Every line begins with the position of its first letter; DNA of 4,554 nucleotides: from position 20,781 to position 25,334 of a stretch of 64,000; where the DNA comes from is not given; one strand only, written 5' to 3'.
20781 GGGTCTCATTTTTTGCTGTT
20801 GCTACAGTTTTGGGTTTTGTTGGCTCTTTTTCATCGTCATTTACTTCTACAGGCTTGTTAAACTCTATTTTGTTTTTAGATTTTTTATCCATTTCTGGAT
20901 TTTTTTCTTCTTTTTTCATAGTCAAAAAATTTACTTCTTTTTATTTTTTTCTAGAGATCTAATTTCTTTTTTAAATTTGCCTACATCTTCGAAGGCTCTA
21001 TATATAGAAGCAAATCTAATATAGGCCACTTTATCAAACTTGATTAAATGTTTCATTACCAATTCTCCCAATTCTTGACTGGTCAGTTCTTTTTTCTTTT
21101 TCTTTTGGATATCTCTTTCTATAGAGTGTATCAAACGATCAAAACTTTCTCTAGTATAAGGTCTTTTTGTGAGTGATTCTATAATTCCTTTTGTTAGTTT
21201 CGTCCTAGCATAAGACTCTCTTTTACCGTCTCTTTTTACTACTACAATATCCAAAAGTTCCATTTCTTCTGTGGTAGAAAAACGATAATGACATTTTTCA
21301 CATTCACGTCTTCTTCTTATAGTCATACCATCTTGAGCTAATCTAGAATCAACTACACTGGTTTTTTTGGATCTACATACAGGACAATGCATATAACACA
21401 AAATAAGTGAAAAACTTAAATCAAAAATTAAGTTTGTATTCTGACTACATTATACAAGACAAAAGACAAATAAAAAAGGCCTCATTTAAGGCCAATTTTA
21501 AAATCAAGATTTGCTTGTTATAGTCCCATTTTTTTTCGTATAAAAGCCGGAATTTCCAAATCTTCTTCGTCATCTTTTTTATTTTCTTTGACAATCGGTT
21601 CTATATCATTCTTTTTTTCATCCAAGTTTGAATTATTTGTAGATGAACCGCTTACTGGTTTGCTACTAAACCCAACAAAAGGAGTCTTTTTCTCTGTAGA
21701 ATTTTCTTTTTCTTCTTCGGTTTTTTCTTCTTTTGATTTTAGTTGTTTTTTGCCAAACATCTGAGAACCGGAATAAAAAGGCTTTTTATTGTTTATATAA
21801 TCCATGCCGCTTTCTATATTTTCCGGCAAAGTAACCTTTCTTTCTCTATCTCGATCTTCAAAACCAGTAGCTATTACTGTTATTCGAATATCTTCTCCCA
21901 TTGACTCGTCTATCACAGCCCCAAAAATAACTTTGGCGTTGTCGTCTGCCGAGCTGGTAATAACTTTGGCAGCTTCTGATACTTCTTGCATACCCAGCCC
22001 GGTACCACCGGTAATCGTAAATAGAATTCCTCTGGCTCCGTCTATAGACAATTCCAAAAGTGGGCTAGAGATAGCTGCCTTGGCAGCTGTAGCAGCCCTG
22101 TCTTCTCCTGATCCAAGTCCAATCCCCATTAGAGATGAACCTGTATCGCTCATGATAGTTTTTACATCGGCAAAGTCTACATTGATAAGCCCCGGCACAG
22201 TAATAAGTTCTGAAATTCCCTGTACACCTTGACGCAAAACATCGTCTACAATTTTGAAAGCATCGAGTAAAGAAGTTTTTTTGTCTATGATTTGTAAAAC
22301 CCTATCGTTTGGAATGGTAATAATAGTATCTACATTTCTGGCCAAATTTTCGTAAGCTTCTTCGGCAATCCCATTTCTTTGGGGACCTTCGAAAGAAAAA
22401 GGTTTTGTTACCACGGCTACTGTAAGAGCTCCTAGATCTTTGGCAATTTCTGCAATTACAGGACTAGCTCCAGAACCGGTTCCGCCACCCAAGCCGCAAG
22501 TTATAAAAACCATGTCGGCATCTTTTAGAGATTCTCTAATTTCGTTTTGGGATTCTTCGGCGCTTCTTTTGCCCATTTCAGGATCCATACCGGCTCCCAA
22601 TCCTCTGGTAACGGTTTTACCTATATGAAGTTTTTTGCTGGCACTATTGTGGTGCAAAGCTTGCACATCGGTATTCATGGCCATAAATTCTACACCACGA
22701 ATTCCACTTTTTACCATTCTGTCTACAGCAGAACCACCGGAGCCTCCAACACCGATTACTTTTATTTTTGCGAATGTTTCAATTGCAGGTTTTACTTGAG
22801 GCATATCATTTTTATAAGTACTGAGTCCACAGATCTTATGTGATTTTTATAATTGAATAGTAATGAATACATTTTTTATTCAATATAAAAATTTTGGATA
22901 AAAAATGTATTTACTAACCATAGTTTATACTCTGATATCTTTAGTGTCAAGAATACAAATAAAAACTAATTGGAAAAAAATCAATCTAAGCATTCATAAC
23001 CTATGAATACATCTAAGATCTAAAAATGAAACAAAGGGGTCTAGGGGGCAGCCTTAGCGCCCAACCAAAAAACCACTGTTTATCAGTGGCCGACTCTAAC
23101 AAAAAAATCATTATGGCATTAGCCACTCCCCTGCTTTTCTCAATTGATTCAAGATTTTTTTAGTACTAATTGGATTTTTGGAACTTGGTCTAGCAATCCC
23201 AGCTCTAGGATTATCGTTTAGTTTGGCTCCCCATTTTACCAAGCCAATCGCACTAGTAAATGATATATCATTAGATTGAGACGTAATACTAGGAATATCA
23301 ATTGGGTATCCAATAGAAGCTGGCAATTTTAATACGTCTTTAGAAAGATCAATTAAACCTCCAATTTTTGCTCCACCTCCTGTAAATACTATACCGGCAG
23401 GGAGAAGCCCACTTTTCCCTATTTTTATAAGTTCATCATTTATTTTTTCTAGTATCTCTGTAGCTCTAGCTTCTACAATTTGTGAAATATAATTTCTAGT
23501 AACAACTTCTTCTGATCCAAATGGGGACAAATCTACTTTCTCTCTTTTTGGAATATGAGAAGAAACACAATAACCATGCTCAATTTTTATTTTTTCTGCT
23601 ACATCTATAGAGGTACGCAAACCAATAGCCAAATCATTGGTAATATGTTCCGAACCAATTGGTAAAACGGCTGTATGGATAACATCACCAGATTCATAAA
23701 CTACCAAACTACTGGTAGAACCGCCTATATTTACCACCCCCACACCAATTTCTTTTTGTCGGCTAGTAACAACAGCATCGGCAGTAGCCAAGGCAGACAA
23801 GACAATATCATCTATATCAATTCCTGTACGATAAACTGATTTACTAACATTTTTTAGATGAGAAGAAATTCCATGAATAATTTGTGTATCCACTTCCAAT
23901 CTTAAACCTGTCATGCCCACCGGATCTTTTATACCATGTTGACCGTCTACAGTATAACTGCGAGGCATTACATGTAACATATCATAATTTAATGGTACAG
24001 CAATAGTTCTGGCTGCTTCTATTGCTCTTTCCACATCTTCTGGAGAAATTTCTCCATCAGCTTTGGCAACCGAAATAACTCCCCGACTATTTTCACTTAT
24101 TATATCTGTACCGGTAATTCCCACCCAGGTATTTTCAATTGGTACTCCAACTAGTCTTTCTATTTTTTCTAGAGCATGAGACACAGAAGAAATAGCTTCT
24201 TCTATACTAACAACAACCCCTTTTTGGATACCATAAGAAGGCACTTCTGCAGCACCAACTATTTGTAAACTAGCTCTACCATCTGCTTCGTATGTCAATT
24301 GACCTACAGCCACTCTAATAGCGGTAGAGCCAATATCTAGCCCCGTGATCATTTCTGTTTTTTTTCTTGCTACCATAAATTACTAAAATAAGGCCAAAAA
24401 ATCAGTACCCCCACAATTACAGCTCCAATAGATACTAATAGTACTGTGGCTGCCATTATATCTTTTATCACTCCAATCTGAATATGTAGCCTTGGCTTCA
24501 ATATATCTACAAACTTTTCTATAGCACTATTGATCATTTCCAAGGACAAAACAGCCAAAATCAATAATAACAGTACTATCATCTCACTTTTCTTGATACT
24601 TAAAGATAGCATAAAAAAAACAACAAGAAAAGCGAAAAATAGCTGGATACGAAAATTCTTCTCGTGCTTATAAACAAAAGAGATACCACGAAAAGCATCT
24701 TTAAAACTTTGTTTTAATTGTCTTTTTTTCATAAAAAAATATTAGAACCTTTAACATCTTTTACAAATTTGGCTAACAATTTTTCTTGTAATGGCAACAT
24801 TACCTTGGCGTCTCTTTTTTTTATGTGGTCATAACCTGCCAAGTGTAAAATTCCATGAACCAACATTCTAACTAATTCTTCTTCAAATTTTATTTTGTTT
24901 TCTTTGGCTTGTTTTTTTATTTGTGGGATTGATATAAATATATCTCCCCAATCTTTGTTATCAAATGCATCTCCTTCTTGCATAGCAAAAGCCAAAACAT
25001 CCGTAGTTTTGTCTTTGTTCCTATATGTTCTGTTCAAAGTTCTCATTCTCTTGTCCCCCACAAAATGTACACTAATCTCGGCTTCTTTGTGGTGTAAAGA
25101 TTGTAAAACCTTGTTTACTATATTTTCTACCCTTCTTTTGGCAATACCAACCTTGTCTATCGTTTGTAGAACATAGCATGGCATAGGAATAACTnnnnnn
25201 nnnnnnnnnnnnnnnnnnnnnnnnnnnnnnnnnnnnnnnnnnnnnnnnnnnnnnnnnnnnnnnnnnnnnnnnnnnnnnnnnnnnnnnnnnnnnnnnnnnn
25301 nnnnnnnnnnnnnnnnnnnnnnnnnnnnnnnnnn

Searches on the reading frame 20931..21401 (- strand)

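Call 10: search_protein_families(library=pfam, proteins=[window:20931-21401:-], max_evalue=0.001)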
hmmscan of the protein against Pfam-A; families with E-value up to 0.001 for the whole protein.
window:20931-21401:- (156 aa): 2 families
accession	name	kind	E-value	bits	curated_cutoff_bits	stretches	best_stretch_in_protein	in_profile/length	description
PF03477.21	ATP-cone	-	2.1e-19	70.3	25.8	1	52-139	1-87/88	ATP cone domain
PF22811.2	Zn_ribbon_NrdR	-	1.5e-18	66.9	27.2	1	4-45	1-42/42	Transcriptional repressor NrdR-like, N-terminal domain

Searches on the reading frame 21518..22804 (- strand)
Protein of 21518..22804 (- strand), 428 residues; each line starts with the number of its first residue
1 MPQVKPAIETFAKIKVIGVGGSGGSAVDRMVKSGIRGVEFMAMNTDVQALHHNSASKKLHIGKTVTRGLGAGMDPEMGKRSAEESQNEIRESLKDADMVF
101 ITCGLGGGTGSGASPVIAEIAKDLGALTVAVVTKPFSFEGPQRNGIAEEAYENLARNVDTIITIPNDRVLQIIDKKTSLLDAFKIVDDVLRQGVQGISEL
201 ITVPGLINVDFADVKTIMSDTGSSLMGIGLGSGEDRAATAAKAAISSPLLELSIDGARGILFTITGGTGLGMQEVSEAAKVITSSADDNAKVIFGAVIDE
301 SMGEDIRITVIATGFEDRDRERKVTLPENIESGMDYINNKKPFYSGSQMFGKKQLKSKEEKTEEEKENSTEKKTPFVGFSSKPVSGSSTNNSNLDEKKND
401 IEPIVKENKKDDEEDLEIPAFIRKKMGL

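Call 10: search_protein_families(library=pfam, proteins=[window:21518-22804:-], max_evalue=0.001)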
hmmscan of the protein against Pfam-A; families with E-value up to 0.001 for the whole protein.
window:21518-22804:- (428 aa): 2 families
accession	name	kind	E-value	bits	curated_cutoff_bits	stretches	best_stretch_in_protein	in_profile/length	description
PF00091.31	Tubulin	-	1.3e-48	166.2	33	1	13-174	1-190/190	Tubulin/FtsZ family, GTPase domain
PF12327.13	FtsZ_C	-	2.1e-32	111.7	27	1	222-316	1-95/95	FtsZ family, C-terminal domain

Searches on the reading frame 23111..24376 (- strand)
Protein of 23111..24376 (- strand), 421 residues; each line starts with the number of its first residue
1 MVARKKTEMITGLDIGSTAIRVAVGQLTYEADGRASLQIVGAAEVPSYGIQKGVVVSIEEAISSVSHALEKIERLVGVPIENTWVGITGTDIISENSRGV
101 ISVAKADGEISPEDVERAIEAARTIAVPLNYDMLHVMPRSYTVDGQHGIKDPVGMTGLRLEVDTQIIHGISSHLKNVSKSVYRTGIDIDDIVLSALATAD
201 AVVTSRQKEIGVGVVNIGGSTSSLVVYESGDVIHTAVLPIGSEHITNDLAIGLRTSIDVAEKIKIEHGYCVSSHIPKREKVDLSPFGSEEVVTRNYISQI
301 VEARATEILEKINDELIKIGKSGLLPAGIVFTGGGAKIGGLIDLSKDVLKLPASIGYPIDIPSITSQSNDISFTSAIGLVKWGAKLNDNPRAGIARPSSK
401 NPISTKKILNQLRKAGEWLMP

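Call 3: search_protein_families(library=pfam, proteins=[window:23111-24376:-], max_evalue=0.1)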
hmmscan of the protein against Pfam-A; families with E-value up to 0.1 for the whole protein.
window:23111-24376:- (421 aa): 6 families
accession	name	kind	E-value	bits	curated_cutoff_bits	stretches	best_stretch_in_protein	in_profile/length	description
PF14450.12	FtsA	-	3.6e-30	105.4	31.8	1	214-378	2-127/127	Cell division protein FtsA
PF02491.25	SHS2_FTSA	-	1.2e-26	93.3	25.4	1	89-167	1-78/79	SHS2 domain inserted in FTSA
PF11104.14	PilM_2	-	2.2e-07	30.6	27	1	196-270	166-240/340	Type IV pilus assembly protein PilM;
PF06723.19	MreB_Mbl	-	4.2e-06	26.3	27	1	209-355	144-303/327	MreB/Mbl protein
PF06277.17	EutA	-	0.00015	21.2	27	1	199-250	132-183/475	Ethanolamine utilisation protein EutA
PF21522.3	MreB-like_C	-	0.00029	21.8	27.8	1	214-338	1-116/123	Archaeal actin homologue MreB-like, C-terminal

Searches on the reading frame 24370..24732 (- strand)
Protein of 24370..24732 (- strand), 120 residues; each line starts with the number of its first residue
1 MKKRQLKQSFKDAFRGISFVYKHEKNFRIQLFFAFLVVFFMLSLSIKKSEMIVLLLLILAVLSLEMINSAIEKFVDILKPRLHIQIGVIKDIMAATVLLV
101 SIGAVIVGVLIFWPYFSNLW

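Call 3: search_protein_families(library=pfam, proteins=[window:24370-24732:-], max_evalue=0.1)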
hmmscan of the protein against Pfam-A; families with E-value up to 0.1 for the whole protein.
window:24370-24732:- (120 aa): 2 families
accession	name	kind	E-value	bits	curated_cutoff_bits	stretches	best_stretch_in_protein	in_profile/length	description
PF01219.24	DAGK_prokar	-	1.3e-29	102.5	22.3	1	12-112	2-102/102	Prokaryotic diacylglycerol kinase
PF01899.21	MNHE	-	0.081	13.1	27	1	29-90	20-81/145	Na+/H+ ion antiporter subunit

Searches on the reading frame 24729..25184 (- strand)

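Call 3: search_protein_families(library=pfam, proteins=[window:24729-25184:-], max_evalue=0.1)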
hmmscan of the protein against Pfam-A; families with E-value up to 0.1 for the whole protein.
window:24729-25184:- (151 aa): 4 families
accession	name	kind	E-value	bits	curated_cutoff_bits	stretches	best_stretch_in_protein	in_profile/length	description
PF02130.23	YbeY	-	1.9e-38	131.7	25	1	17-139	9-128/129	Endoribonuclease YbeY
PF00413.30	Peptidase_M10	-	0.039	14.3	24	1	30-134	45-137/159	Matrixin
PF00194.26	Carb_anhydrase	-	0.046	13.8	27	1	31-107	101-176/254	Eukaryotic-type carbonic anhydrase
PF16352.10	DUF4980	-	0.084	13.2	28.9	0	12-52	43-83/109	Domain of unknown function (DUF4980)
